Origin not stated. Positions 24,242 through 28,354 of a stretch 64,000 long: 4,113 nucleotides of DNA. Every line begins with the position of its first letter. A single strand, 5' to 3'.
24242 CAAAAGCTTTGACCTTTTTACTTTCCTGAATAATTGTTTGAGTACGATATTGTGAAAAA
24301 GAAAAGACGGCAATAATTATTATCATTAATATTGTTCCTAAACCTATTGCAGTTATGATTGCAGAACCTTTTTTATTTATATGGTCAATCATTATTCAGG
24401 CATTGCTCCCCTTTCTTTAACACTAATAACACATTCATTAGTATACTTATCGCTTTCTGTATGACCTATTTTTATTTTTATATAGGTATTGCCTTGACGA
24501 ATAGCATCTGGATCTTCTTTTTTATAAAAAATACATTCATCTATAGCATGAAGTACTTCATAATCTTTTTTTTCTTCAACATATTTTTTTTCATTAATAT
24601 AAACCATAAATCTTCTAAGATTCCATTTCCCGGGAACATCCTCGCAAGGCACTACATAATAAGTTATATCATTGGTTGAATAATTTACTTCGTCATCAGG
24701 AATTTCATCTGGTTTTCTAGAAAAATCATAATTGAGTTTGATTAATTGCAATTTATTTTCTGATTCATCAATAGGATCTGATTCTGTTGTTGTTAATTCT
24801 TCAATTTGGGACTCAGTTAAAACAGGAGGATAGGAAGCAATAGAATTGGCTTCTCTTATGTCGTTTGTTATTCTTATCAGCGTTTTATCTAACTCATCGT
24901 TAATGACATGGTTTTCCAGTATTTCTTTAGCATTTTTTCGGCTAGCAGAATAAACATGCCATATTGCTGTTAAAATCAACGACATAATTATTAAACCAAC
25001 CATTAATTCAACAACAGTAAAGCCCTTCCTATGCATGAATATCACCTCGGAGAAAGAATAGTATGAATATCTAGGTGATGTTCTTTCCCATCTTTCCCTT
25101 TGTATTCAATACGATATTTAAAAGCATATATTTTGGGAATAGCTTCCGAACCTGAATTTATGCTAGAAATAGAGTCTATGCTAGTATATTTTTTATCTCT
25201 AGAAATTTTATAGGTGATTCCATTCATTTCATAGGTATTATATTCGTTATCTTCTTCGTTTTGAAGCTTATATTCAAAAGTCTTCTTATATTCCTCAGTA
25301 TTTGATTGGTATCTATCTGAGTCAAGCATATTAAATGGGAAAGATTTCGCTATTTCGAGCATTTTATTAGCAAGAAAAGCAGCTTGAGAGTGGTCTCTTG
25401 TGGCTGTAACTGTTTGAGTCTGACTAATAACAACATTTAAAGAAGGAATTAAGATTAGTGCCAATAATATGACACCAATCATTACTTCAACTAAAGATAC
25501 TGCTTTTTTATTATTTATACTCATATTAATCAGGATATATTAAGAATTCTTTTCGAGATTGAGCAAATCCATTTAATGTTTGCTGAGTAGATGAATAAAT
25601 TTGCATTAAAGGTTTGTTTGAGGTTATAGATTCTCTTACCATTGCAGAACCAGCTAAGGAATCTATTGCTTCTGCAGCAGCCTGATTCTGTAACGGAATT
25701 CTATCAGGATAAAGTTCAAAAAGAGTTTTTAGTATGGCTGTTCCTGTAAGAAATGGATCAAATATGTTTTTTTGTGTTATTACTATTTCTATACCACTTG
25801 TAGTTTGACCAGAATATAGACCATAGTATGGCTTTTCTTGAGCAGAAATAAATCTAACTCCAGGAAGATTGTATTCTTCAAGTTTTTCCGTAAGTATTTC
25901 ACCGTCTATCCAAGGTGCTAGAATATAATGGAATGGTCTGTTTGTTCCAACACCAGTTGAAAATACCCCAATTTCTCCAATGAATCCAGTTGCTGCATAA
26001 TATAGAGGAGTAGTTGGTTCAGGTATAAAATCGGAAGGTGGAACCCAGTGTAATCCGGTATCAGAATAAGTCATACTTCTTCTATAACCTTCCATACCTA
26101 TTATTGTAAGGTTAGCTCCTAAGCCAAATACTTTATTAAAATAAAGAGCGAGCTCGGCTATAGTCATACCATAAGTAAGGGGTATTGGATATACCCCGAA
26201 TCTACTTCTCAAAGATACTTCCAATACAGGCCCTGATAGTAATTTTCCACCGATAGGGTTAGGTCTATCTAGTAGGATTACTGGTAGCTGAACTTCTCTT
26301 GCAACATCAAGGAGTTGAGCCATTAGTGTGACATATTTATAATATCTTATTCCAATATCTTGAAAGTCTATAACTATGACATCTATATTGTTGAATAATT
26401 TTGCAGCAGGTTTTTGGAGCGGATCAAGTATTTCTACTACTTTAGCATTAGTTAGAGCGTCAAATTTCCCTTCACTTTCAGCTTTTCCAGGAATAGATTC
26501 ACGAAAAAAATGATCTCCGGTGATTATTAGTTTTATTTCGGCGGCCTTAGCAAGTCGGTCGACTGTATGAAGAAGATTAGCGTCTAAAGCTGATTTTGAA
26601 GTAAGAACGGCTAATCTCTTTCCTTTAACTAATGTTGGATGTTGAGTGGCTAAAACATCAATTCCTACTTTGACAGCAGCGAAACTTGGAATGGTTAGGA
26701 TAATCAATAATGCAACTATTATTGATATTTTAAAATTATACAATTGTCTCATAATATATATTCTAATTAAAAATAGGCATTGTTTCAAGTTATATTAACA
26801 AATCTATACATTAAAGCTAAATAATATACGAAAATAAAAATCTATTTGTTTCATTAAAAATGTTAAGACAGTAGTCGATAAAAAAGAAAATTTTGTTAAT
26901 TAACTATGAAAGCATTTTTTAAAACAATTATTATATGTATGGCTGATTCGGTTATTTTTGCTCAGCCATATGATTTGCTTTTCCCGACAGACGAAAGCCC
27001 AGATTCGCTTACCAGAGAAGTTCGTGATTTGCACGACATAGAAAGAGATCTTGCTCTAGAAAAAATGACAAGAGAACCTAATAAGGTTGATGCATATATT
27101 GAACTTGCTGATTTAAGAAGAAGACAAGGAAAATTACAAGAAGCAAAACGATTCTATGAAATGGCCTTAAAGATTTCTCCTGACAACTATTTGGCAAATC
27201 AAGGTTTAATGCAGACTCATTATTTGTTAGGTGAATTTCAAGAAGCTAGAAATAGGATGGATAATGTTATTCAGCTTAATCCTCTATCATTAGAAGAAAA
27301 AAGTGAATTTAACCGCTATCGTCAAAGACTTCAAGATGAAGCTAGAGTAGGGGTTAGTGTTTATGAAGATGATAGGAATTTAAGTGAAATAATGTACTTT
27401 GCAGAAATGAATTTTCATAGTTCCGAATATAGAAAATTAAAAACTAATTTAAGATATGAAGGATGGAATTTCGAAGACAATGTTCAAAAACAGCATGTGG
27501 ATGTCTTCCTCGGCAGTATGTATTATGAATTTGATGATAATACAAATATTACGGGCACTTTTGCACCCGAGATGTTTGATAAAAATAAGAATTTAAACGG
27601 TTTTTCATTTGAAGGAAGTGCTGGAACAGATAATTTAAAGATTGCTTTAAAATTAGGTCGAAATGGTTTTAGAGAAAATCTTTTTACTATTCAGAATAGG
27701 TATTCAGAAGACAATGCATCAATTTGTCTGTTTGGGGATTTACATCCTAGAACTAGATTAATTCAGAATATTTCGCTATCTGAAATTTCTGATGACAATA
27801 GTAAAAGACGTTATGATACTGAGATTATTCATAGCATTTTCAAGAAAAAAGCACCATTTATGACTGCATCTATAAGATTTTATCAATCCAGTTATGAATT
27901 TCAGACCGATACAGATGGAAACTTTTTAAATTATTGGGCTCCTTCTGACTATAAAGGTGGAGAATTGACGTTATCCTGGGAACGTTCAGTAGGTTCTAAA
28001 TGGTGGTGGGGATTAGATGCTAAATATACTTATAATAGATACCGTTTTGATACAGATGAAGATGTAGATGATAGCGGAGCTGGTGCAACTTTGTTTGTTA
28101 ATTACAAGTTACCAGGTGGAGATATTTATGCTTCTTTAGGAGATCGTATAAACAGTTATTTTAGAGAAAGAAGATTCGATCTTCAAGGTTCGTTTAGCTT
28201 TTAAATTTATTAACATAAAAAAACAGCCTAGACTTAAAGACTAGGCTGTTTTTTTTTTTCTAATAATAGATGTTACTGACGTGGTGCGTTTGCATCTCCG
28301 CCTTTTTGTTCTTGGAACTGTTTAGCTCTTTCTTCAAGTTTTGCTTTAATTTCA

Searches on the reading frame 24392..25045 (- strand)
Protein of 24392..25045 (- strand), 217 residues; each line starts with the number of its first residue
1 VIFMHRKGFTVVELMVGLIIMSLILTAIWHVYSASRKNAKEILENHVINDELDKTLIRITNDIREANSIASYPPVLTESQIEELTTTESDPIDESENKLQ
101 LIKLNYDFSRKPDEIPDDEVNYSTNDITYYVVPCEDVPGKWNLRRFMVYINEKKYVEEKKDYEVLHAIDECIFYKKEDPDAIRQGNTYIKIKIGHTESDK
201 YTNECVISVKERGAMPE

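Call 7: search_protein_families(library=pfam, proteins=[window:24392-25045:-], max_evalue=0.001)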
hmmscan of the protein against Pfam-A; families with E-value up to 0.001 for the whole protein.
window:24392-25045:- (217 aa): 1 family
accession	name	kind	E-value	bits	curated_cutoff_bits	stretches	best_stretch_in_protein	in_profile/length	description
PF07963.17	N_methyl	-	4.8e-06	26.4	21.2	1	5-28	3-26/27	Prokaryotic N-terminal methylation motif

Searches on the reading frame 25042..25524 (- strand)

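Call 8: search_protein_families(library=pfam, proteins=[window:25042-25524:-], max_evalue=0.001)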
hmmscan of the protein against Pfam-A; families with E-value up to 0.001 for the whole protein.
window:25042-25524:- (160 aa): 1 family
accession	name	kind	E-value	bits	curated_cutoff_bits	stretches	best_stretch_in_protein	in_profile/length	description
PF07963.17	N_methyl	-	0.00092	19.1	21.2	0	4-26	2-24/27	Prokaryotic N-terminal methylation motif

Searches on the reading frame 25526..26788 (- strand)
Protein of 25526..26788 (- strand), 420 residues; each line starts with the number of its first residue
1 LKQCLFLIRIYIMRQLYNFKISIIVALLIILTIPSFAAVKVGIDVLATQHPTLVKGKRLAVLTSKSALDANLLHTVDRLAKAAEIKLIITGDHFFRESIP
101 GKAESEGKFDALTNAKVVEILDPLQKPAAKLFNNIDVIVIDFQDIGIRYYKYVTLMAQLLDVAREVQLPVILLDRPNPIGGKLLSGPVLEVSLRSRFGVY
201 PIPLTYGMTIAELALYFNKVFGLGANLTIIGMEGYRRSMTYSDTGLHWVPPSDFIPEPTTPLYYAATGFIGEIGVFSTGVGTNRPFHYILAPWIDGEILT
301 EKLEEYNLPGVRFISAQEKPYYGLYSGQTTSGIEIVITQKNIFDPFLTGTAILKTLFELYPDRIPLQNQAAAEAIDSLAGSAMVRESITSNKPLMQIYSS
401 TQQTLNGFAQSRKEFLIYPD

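Call 8: search_protein_families(library=pfam, proteins=[window:25526-26788:-], max_evalue=0.001)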
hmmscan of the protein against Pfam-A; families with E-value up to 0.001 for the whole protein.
window:25526-26788:- (420 aa): 2 families
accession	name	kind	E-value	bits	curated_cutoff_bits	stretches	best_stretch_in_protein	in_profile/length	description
PF07075.17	NamZ_N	-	2.9e-53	180.8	26.9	1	60-257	2-201/203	Exo-beta-N-acetylmuramidase NamZ, N-terminal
PF20732.2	NamZ_C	-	3.5e-34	119.2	25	1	262-418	1-152/152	Exo-beta-N-acetylmuramidase NamZ, C-terminal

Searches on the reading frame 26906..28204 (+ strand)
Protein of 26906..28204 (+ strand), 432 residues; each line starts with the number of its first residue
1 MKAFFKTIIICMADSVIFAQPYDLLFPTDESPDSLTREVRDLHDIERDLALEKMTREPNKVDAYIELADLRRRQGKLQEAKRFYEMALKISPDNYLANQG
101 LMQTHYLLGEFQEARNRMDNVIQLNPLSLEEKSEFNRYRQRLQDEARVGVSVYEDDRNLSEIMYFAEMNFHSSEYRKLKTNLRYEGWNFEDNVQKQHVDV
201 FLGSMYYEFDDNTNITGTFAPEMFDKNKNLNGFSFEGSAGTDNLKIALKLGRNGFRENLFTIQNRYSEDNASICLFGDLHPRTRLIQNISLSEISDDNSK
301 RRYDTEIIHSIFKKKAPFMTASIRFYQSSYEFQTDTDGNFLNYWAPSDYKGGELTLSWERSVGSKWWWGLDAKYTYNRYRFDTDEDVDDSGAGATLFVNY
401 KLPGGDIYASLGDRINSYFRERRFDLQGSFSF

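Call 8: search_protein_families(library=pfam, proteins=[window:26906-28204:+], max_evalue=0.001)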
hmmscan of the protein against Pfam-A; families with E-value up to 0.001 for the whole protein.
window:26906-28204:+ (432 aa): 9 families
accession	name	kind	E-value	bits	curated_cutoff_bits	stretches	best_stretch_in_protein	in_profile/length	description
PF07719.23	TPR_2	-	4.7e-10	39.2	27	1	62-94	2-34/34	Tetratricopeptide repeat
PF14559.12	TPR_19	-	5.2e-08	33.5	25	1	73-125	3-55/68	Tetratricopeptide repeat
PF00515.34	TPR_1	-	6.6e-07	29.3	27.8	1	62-94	2-34/34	Tetratricopeptide repeat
PF13428.12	TPR_14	-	1.6e-06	28.7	23.5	1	62-102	2-42/44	Tetratricopeptide repeat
PF13181.12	TPR_8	-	2e-05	24.8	25.7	1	62-94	2-34/34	Tetratricopeptide repeat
PF13424.12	TPR_12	-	2.3e-05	25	30.1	1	58-91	42-75/77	Tetratricopeptide repeat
PF13431.12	TPR_17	-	0.00013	22.4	24.4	0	56-81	8-33/34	Tetratricopeptide repeat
PF13174.12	TPR_6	-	0.00057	20.8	26.3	0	62-93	1-32/33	Tetratricopeptide repeat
PF13176.12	TPR_7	-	0.00095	19.5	27.9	0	63-93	1-31/36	Tetratricopeptide repeat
